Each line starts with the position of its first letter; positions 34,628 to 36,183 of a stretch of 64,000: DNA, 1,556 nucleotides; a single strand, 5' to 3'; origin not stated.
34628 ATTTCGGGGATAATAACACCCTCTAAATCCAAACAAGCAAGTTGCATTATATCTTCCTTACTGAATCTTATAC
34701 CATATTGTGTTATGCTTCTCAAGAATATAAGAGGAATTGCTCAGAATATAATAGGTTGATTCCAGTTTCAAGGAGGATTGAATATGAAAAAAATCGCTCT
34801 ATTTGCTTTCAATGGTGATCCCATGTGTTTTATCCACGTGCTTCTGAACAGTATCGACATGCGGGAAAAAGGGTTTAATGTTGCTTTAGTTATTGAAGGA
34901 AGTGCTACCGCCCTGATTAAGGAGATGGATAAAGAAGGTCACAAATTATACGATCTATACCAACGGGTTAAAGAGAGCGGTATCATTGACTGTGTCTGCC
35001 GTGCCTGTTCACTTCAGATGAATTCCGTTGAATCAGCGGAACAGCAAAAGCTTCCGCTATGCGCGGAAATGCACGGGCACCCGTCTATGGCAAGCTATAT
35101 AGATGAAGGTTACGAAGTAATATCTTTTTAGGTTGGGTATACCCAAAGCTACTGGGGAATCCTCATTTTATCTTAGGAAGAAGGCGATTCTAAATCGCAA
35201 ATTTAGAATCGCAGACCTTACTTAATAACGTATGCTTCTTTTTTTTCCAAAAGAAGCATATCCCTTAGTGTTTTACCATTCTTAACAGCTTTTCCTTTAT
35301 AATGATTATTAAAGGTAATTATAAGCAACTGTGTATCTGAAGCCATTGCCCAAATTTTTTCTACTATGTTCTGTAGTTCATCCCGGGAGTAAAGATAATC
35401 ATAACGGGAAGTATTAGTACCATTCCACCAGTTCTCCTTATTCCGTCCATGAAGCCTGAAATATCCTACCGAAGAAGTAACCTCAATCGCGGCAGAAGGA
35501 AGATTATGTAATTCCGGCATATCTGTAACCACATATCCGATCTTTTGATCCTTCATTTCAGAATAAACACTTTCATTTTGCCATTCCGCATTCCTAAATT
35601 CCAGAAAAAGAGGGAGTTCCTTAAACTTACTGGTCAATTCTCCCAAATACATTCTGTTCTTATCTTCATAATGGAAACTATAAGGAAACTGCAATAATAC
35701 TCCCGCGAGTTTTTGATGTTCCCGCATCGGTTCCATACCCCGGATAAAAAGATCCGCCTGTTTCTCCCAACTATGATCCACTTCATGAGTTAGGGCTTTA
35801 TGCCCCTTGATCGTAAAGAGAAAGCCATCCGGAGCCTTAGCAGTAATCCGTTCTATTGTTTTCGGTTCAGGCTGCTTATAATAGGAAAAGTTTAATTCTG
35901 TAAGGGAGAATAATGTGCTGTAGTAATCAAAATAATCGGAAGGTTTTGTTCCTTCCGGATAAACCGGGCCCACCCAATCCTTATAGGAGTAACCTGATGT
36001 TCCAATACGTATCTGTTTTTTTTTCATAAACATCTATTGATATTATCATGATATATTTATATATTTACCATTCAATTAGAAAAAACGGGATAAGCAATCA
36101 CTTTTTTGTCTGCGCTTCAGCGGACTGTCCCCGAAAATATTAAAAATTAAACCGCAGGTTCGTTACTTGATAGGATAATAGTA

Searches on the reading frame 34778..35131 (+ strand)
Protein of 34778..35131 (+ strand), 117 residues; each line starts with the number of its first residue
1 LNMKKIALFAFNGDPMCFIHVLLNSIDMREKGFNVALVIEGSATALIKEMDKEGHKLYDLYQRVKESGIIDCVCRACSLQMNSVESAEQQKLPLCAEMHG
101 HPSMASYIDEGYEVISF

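Call 16: search_protein_families(library=ncbifam, proteins=[window:34778-35131:+], max_evalue=0.01)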
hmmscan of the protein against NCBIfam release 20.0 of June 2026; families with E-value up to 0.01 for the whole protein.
window:34778-35131:+ (117 aa): 0 families

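Call 61: search_protein_families(library=pfam, proteins=[window:34778-35131:+], max_evalue=1)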
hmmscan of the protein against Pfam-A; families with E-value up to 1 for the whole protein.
window:34778-35131:+ (117 aa): 2 families
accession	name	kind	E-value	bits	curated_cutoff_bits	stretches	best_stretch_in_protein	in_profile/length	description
PF02635.20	DsrE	-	0.00066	20.3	22.7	1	29-117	28-116/116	DsrE/DsrF-like family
PF24076.1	DUF7368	-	0.078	13.3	27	1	32-97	5-71/163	Family of unknown function (DUF7368)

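Call 65: find_encoding_contigs(protein=window:34784-35131:+, flank=1500, max_places=10)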
Protein window:34784-35131:+ (115 aa): 8 contigs read that carry it; 4 places shown.
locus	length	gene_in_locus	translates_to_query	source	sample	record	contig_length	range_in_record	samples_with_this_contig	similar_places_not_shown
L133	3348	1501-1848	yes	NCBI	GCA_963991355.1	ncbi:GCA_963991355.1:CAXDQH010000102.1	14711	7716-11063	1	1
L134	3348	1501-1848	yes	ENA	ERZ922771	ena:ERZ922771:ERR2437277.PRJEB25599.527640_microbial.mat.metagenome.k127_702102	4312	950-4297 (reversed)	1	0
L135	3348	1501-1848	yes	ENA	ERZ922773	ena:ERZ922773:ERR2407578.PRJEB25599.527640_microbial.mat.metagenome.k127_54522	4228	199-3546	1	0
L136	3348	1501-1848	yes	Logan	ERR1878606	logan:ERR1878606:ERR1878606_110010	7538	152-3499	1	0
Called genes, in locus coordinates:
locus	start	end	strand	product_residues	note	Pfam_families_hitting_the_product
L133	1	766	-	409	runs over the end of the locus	PF01979:Amidohydro_1, PF07969:Amidohydro_3 (weak)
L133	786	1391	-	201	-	PF00702:Hydrolase, PF12710:HAD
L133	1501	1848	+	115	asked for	-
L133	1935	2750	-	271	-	PF01904:DUF72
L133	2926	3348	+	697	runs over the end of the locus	PF00009:GTP_EFTU, PF03144:GTP_EFTU_D2, PF22042:EF-G_D2, PF14492:EFG_III, PF03764:EFG_IV, PF00679:EFG_C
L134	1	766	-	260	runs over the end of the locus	?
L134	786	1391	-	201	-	PF00702:Hydrolase, PF12710:HAD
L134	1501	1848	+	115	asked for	-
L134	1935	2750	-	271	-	PF01904:DUF72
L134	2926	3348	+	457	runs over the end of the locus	?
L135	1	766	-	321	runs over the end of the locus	?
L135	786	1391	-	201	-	PF00702:Hydrolase, PF12710:HAD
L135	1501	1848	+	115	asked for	-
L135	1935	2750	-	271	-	PF01904:DUF72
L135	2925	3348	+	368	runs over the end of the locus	?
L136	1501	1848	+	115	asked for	-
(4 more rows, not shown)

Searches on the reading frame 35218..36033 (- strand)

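Call 16: search_protein_families(library=ncbifam, proteins=[window:35218-36033:-], max_evalue=0.01)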
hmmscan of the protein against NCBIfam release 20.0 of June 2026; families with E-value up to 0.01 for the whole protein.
window:35218-36033:- (271 aa): 1 family
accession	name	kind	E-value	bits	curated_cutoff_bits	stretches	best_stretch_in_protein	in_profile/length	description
NF007637.0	PRK10302.1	equivalog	2.1e-06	27.2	412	1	36-137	23-125/272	hypothetical protein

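Call 61: search_protein_families(library=pfam, proteins=[window:35218-36033:-], max_evalue=1)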
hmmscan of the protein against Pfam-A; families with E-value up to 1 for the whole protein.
window:35218-36033:- (271 aa): 3 families
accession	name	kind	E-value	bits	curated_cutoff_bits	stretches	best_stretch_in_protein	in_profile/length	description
PF01904.24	DUF72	-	6.7e-55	186.9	25.3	1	25-259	1-217/217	Protein of unknown function DUF72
PF18480.7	DUF5615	-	0.11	12.8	23.8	1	225-254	38-67/110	Domain of unknown function (DUF5615)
PF12350.13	CTK3_C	-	0.24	12.1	25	0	195-233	16-49/65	CTD kinase subunit gamma CTK3 C-terminus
